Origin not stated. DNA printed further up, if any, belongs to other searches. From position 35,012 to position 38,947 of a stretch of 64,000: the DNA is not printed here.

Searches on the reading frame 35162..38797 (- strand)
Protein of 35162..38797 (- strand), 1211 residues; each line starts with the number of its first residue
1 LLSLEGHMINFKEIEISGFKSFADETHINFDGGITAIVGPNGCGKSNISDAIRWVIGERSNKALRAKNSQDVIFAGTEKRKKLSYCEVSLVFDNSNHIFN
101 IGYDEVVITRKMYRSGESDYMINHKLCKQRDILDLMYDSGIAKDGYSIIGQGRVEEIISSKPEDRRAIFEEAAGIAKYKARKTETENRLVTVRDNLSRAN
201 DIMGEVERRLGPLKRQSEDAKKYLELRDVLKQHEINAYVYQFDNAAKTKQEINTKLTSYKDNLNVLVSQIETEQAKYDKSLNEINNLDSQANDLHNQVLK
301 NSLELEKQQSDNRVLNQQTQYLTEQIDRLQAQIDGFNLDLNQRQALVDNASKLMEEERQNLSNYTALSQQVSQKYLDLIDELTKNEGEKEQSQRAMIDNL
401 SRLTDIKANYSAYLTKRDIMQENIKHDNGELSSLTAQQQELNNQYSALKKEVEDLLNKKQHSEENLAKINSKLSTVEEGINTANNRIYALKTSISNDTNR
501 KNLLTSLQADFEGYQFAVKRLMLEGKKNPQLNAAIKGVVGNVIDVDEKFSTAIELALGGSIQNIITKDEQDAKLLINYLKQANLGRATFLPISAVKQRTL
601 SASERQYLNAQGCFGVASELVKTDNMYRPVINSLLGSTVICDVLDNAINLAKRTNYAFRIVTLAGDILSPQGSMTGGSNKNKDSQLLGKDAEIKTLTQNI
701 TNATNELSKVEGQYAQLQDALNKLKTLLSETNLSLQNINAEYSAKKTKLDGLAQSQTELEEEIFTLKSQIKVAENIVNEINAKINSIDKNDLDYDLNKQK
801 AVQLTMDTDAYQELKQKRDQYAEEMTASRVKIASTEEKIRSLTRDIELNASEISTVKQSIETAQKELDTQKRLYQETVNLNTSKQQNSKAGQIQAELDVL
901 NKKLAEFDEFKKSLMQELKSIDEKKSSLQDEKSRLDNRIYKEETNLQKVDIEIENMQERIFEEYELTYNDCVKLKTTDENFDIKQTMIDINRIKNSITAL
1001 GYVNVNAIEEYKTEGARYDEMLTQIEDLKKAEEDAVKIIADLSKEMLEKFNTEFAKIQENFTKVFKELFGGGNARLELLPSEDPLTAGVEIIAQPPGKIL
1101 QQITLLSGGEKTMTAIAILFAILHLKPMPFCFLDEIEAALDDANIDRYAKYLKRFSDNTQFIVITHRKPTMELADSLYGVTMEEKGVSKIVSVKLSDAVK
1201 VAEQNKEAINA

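Call 57: search_protein_families(library=pfam, proteins=[window:35162-38797:-], max_evalue=0.00001)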
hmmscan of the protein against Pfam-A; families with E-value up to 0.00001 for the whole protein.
window:35162-38797:- (1211 aa): 5 families
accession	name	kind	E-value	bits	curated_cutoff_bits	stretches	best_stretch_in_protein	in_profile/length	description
PF02463.25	SMC_N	-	3.7e-64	216.6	40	1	12-1189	3-220/220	RecF/RecN/SMC N terminal domain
PF06470.18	SMC_hinge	-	8.7e-29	100.7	22.5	1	535-651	4-116/116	SMC proteins Flexible Hinge Domain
PF13175.12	AAA_15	-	3.8e-13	50.3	32.1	1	12-340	4-275/374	AAA ATPase domain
PF13476.12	AAA_23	-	3.9e-12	47.7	27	1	14-244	2-185/201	AAA domain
PF13304.12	AAA_21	-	1.8e-09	38.6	27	0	34-76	1-51/304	AAA domain, putative AbiEii toxin, Type IV TA system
